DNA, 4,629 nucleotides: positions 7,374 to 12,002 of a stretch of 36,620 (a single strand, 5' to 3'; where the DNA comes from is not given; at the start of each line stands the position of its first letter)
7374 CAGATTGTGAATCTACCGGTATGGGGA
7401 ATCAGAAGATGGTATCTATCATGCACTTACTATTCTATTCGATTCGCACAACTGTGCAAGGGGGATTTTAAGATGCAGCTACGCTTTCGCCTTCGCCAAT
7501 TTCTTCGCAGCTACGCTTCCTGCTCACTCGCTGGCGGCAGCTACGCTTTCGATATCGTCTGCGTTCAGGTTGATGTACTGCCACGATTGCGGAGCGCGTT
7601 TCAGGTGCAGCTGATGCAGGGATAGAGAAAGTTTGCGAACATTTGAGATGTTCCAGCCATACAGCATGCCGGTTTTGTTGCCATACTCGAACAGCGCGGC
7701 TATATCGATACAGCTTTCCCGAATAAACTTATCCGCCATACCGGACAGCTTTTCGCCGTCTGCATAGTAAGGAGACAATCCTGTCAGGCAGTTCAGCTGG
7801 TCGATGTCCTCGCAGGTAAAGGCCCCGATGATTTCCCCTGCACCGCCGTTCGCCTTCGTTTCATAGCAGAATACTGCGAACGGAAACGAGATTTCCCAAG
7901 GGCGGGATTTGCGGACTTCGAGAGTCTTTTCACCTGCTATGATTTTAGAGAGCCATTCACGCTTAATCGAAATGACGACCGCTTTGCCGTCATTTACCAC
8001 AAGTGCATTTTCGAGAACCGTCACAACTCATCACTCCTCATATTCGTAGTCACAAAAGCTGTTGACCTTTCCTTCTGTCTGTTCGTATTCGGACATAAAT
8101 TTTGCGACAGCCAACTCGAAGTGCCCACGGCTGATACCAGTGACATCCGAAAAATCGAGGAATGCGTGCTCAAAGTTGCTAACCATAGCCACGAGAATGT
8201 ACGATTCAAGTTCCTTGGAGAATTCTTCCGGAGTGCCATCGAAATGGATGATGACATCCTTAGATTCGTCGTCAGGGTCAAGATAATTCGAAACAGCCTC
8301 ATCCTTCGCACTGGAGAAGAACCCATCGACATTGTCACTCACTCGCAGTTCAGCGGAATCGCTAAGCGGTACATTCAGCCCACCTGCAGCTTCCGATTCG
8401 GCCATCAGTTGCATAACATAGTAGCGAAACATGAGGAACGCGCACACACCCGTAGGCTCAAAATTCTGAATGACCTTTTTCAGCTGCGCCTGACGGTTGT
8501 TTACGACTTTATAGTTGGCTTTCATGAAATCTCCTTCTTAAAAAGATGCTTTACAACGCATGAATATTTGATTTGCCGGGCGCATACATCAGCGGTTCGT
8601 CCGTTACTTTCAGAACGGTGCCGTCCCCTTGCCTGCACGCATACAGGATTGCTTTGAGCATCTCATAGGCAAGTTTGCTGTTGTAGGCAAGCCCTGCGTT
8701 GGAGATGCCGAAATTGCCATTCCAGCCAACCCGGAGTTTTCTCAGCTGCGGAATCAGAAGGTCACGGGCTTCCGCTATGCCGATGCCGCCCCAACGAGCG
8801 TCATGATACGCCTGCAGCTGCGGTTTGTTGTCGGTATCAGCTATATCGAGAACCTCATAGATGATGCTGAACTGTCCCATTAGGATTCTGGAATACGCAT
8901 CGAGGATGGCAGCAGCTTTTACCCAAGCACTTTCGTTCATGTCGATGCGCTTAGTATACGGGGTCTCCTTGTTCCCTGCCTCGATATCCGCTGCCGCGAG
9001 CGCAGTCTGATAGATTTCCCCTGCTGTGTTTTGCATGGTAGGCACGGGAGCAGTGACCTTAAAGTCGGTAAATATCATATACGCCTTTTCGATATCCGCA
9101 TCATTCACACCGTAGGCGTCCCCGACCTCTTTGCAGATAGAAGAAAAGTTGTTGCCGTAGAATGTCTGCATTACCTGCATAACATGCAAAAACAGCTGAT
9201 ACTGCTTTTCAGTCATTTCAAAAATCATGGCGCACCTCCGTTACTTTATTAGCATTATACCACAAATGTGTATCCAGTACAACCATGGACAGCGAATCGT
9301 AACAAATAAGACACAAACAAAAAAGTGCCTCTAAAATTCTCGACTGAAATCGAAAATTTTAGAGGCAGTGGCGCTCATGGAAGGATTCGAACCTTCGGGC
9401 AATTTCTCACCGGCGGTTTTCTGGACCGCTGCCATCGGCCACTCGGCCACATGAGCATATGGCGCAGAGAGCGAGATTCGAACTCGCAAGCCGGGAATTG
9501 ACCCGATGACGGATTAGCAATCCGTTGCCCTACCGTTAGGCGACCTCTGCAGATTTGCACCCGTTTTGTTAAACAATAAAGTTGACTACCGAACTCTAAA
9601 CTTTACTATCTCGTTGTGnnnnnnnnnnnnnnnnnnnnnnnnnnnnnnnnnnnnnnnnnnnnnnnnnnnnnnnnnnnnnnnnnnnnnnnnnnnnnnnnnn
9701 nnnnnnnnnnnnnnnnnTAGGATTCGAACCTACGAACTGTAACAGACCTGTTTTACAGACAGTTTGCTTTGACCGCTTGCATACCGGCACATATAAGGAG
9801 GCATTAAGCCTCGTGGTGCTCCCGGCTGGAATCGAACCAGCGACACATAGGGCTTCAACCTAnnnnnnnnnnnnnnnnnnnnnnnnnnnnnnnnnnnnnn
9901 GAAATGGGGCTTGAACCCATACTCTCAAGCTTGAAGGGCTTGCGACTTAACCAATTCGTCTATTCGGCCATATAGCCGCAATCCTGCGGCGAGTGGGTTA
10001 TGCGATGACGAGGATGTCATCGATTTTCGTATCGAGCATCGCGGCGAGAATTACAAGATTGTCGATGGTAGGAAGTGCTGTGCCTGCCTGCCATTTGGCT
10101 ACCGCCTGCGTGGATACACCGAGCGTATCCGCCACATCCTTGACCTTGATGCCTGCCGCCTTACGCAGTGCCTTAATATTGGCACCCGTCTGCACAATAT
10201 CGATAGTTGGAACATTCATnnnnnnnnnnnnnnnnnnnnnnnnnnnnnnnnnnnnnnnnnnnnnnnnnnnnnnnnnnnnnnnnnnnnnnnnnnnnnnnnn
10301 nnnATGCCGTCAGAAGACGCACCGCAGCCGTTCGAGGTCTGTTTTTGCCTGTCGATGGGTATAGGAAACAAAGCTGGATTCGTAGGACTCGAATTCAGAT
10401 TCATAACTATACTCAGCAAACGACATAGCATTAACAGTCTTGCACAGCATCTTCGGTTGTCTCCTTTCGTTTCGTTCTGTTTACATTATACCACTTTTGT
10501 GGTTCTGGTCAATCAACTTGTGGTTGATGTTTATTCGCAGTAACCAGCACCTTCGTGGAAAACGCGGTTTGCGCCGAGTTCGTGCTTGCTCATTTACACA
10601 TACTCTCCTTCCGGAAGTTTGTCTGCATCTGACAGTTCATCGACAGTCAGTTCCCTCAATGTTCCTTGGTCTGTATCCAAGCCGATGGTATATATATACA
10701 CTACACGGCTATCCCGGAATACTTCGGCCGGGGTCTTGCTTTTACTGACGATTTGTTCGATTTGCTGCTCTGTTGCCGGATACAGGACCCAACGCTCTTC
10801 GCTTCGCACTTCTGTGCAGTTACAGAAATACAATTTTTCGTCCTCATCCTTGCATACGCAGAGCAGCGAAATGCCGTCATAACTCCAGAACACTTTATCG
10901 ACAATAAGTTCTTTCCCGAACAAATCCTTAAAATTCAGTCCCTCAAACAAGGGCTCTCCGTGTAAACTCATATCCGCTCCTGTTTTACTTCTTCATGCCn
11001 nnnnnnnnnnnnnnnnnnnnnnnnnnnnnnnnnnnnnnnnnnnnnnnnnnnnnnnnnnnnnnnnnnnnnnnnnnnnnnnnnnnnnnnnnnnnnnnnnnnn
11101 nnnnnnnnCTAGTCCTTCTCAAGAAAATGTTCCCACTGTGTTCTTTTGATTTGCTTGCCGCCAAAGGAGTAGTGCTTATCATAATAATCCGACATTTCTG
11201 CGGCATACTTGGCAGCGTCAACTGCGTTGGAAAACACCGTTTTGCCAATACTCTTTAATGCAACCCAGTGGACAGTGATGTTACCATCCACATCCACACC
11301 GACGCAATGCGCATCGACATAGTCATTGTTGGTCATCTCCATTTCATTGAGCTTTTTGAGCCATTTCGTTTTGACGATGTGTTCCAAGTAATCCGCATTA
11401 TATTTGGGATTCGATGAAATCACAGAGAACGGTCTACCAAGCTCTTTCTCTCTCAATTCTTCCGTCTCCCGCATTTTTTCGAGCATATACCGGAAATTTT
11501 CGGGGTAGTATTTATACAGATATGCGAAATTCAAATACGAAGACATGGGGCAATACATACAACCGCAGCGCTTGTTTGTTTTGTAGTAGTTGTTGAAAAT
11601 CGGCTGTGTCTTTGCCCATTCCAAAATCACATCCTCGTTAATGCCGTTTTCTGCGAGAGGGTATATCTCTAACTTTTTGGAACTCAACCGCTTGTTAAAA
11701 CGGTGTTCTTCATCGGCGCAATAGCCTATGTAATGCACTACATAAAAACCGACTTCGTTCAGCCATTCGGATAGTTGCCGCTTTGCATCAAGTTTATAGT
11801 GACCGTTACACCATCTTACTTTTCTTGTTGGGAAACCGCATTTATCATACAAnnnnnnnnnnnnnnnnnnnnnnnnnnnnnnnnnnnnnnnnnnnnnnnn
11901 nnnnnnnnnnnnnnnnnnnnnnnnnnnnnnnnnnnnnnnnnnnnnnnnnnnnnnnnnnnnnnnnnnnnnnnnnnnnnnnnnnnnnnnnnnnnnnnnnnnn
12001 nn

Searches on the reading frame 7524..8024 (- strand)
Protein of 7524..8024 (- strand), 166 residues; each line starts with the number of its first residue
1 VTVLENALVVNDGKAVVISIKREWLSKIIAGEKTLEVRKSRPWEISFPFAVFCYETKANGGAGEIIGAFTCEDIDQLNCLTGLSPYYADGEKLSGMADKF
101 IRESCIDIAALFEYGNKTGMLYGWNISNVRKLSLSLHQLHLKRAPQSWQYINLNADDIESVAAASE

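Call 47: search_protein_families(library=phrogs, proteins=[window:7524-8024:-], max_evalue=0.001)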
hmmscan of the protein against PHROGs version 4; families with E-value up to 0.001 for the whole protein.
window:7524-8024:- (166 aa): 1 family
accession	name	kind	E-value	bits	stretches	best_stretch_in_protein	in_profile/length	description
phrog_3136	-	unknown function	1.7e-22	80.9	1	14-154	3-128/134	-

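Call 50: search_protein_families(library=pfam, proteins=[window:7524-8024:-], max_evalue=0.01)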
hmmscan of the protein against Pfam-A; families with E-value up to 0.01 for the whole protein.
window:7524-8024:- (166 aa): 0 families

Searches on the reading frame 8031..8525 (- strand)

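Call 47: search_protein_families(library=phrogs, proteins=[window:8031-8525:-], max_evalue=0.001)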
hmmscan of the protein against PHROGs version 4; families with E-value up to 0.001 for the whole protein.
window:8031-8525:- (164 aa): 0 families

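Call 50: search_protein_families(library=pfam, proteins=[window:8031-8525:-], max_evalue=0.01)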
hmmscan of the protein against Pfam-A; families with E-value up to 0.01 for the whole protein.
window:8031-8525:- (164 aa): 1 family
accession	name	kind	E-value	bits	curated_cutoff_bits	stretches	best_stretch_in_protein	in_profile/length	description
PF14213.11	DUF4325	-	0.0086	16.2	23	0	110-149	9-47/64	STAS-like domain of unknown function (DUF4325)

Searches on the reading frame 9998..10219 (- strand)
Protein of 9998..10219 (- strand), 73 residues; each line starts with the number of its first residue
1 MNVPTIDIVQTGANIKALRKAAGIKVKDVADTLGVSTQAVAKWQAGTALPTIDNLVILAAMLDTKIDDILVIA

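Call 47: search_protein_families(library=phrogs, proteins=[window:9998-10219:-], max_evalue=0.001)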
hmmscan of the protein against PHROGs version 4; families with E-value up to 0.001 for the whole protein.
window:9998-10219:- (73 aa): 20 families
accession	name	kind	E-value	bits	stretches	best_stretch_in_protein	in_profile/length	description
phrog_4836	-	transcription regulation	2.5e-10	41.3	1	11-62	76-127/194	CII-like regulator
phrog_8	-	transcription regulation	1.4e-09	38.8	1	11-70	77-136/346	transcriptional regulator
phrog_3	-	transcription regulation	2.4e-08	35.2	1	11-70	89-146/430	transcriptional repressor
phrog_4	-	transcription regulation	1e-07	32.3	1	11-70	137-192/400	transcriptional repressor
phrog_2439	-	transcription regulation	3e-07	30.6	1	11-66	8-63/367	transcriptional regulator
phrog_2967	-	transcription regulation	3.2e-07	31.1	1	8-69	8-69/225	transcriptional regulator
phrog_2328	-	transcription regulation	1.1e-06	29.4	1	15-67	20-72/128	transcriptional repressor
phrog_7950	-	transcription regulation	2.1e-06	28.7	1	11-45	8-42/68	transcriptional repressor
phrog_638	-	transcription regulation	4.4e-06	27.6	1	17-64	10-58/145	transcriptional regulator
phrog_2104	-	unknown function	7.2e-05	23.9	1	13-59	42-88/103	-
phrog_3949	-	transcription regulation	8.1e-05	23.7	1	25-73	28-76/161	transcriptional repressor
phrog_7241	-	transcription regulation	8.4e-05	23.6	1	8-69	60-120/122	transcriptional regulator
phrog_38149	-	unknown function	0.00014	22.9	1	7-55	5-53/190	-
phrog_5823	-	transcription regulation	0.00016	21.9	1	9-69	5-66/404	transcriptional regulator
phrog_1373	-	transcription regulation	0.00017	22.6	1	14-67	67-120/166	transcriptional regulator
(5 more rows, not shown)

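Call 51: search_protein_families(library=pfam, proteins=[window:9998-10219:-], max_evalue=0.01)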
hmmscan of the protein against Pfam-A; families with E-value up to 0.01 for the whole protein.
window:9998-10219:- (73 aa): 8 families
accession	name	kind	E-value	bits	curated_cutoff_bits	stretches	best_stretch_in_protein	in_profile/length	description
PF01381.28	HTH_3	-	9.1e-12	45.3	23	1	15-69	1-55/55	Helix-turn-helix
PF13443.12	HTH_26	-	5.1e-07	30.3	22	1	14-71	1-59/63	Cro/C1-type HTH DNA-binding domain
PF13560.12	HTH_31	-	3.9e-06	27.5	27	1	12-65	3-57/64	Helix-turn-helix domain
PF07022.19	Phage_CI_repr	-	5.5e-06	27.1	22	1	15-71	3-59/65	Bacteriophage CI repressor helix-turn-helix domain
PF13384.12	HTH_23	-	3.6e-05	23.9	24.6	1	16-44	9-38/50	Homeodomain-like domain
PF10668.15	Phage_terminase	-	0.00023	21.2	22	1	24-45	23-44/67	Phage terminase small subunit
PF14549.12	P22_Cro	-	0.0008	19.6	30.2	1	26-51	12-35/60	DNA-binding transcriptional regulator Cro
PF12844.13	HTH_19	-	0.00092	19.5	30.2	1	12-59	1-48/64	Helix-turn-helix domain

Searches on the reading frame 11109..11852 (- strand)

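Call 17: search_protein_families(library=pfam, proteins=[window:11109-11852:-], max_evalue=0.01)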
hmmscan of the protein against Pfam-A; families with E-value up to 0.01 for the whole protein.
window:11109-11852:- (247 aa): 0 families

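Call 47: search_protein_families(library=phrogs, proteins=[window:11109-11852:-], max_evalue=0.001)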
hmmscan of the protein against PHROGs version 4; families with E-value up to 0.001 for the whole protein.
window:11109-11852:- (247 aa): 2 families
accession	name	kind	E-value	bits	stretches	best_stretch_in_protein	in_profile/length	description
phrog_424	-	moron, auxiliary metabolic gene and host takeover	5.2e-23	82.7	1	6-161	240-392/460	phosphoadenosine phosphosulfate reductase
phrog_28782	-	unknown function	3.2e-08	34.9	1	38-124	8-91/154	-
